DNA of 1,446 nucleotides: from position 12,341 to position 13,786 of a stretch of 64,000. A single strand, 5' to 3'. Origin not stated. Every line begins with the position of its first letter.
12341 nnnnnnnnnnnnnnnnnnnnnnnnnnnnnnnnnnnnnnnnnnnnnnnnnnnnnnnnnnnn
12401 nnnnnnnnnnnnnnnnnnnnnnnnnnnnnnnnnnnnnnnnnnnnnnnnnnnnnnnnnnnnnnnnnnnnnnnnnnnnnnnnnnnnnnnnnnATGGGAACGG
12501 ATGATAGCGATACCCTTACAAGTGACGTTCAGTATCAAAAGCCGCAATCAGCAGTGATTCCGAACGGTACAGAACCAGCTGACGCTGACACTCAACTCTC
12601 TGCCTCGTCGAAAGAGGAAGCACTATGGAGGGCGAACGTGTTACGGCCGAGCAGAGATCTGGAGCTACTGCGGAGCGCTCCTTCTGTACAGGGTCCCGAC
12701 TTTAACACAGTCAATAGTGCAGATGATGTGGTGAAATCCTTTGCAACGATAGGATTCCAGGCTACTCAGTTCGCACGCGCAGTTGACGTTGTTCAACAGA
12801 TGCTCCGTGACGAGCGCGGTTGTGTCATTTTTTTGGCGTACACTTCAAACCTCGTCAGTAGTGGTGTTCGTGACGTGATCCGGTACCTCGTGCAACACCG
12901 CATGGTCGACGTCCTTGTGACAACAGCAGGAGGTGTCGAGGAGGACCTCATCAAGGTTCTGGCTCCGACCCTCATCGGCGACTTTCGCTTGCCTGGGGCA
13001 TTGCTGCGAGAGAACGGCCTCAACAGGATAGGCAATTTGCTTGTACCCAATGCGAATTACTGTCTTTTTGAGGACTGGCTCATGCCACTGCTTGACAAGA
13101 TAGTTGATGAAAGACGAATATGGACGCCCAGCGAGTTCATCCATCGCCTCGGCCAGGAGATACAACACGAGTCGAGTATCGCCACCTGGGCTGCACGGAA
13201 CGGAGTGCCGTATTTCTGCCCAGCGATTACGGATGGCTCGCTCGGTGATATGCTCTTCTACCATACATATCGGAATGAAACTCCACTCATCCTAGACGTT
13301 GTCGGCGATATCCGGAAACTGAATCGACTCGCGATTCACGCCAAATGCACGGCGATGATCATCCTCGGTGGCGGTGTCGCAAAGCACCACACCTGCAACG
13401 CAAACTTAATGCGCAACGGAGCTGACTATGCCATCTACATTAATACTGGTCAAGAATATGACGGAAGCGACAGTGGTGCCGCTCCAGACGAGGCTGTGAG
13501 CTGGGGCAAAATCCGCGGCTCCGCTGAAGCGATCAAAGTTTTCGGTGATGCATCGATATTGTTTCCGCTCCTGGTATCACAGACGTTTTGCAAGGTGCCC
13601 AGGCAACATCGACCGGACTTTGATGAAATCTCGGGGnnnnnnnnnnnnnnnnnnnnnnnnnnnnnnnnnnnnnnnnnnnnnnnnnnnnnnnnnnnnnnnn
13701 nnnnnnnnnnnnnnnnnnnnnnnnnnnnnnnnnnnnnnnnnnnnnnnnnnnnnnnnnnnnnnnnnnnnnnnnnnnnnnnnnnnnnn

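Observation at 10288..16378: Palindrome 1: near-identical 1.37 kb inverted arms bracket the single-copy deoxyhypusine synthase gene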

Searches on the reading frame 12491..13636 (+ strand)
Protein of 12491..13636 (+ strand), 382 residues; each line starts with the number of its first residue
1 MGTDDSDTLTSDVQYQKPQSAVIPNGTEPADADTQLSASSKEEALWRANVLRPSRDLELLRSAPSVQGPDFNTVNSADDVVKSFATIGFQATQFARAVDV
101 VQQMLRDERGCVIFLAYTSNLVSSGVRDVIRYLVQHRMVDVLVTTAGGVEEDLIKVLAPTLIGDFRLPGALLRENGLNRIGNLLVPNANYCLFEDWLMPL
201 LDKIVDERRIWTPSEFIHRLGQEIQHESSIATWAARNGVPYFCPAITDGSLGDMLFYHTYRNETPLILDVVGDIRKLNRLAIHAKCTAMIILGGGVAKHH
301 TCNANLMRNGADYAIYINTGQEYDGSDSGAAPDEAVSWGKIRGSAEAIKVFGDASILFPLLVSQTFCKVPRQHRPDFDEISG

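Call 9: find_encoding_contigs(protein=window:12491-13636:+, flank=10000, max_places=10)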
Protein window:12491-13636:+ (382 aa): 4 contigs read that carry it; 4 places shown.
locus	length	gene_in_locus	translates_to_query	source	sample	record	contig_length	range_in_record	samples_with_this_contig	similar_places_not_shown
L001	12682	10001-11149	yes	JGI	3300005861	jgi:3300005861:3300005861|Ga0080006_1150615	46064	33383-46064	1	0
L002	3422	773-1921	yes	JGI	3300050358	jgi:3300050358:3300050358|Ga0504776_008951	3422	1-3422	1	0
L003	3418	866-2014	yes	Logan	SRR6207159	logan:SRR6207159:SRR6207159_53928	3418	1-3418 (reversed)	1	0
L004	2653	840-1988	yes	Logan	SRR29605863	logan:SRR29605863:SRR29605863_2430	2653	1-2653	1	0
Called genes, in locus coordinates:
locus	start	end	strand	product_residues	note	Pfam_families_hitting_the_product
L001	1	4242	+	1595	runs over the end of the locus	PF00270:DEAD, PF00271:Helicase_C, PF16124:RecQ_Zn_bind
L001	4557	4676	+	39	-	-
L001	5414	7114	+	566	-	PF00319:SRF-TF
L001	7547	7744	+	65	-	-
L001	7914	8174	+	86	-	-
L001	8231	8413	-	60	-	-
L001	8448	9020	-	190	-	-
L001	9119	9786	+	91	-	-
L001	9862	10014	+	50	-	-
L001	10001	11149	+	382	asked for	PF01916:DS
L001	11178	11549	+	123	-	-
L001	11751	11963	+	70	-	-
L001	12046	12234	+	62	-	-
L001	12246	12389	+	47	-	-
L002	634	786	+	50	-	-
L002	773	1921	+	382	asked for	PF01916:DS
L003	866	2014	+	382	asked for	PF01916:DS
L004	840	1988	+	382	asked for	PF01916:DS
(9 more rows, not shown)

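Call 10: search_protein_families(library=pfam, proteins=[window:12491-13636:+], max_evalue=0.01)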
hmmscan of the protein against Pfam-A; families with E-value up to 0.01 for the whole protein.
window:12491-13636:+ (382 aa): 1 family
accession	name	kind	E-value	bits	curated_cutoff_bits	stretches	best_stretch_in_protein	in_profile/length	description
PF01916.23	DS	-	6.9e-118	393.5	27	1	80-365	2-288/288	Deoxyhypusine synthase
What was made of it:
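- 12491..13639 (+): Deoxyhypusine synthase CDS (382 aa, intact). The promoter side has 835 nt of unique DNA before the left arm. Call 10 (PF01916, E 7e-118).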

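Call 13: list_cluster_members(proteins=[window:12491-13636:+, window:16402-17925:-, window:7902-9599:+])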
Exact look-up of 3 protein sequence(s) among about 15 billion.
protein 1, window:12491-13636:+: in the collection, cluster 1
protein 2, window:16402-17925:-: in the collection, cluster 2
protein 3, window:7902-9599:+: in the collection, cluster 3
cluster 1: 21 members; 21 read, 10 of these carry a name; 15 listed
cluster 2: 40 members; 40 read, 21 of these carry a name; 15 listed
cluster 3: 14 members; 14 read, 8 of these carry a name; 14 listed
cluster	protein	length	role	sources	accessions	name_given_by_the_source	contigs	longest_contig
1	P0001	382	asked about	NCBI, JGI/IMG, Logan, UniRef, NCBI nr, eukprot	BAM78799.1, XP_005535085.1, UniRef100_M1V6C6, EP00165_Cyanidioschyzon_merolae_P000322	deoxyhypusine synthase [Cyanidioschyzon merolae strain 10D] | deoxyhypusine synthase n=1 Tax=Cyanidioschyzon merolae (strain NIES-3377 / 10D) ... | XP_005535085.1 deoxyhypusine synthase [Cyanidioschyzon merolae strain 10D]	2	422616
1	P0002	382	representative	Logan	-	-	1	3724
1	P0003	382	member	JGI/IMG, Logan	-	deoxyhypusine synthase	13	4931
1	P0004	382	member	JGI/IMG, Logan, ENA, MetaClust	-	deoxyhypusine synthase | \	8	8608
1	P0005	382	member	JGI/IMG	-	deoxyhypusine synthase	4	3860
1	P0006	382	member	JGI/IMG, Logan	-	deoxyhypusine synthase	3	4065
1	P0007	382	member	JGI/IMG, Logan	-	deoxyhypusine synthase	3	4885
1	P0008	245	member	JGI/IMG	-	deoxyhypusine synthase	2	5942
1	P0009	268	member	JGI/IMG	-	deoxyhypusine synthase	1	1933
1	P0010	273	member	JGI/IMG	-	deoxyhypusine synthase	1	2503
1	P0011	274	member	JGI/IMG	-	deoxyhypusine synthase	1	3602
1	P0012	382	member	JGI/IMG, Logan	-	-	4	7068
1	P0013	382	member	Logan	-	-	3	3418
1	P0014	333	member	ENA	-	-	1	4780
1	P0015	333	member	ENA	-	-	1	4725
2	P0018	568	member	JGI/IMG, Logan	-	hypothetical protein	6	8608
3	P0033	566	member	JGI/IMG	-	hypothetical protein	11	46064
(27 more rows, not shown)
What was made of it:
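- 12491..13639 (+): Call 13 (identical to BAM78799.1 / XP_005535085.1).
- Checked: It is identical to C. merolae 10D XP_005535085.1 (calls 10, 13).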

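Call 14: find_encoding_contigs(protein=P0004, flank=10000, max_places=10)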
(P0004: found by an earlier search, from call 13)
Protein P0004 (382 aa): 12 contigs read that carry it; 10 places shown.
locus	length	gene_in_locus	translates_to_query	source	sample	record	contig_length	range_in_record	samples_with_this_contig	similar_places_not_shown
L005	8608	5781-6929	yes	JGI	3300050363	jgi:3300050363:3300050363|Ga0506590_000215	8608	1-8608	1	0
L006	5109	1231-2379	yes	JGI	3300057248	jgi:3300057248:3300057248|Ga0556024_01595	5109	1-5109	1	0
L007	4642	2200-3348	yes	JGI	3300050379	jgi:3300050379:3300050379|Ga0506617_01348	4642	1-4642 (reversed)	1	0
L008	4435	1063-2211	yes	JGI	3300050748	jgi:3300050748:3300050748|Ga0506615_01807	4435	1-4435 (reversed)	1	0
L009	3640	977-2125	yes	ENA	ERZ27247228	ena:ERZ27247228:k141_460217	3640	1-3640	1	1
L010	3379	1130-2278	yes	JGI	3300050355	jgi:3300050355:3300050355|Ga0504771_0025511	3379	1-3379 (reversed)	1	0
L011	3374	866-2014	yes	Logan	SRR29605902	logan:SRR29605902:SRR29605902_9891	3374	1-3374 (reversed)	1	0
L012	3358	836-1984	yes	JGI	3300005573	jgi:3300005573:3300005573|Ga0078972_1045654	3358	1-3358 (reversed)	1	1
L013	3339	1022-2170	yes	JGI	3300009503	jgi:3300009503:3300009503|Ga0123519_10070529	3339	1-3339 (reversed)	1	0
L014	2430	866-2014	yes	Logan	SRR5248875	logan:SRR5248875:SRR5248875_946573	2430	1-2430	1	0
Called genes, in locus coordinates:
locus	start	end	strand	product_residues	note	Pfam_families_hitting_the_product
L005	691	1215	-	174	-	-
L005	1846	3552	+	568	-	PF11805:DUF3326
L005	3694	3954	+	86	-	-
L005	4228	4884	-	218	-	-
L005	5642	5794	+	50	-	-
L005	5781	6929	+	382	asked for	PF01916:DS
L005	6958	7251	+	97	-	-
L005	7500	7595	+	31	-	-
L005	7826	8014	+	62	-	-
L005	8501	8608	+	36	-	?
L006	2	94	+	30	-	?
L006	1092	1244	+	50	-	-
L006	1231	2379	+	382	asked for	PF01916:DS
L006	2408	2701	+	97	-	-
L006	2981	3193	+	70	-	-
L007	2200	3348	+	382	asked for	PF01916:DS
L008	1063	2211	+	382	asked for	PF01916:DS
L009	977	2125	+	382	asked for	PF01916:DS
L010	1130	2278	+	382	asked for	PF01916:DS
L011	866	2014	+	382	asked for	PF01916:DS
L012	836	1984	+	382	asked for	PF01916:DS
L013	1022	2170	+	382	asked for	PF01916:DS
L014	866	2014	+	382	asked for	PF01916:DS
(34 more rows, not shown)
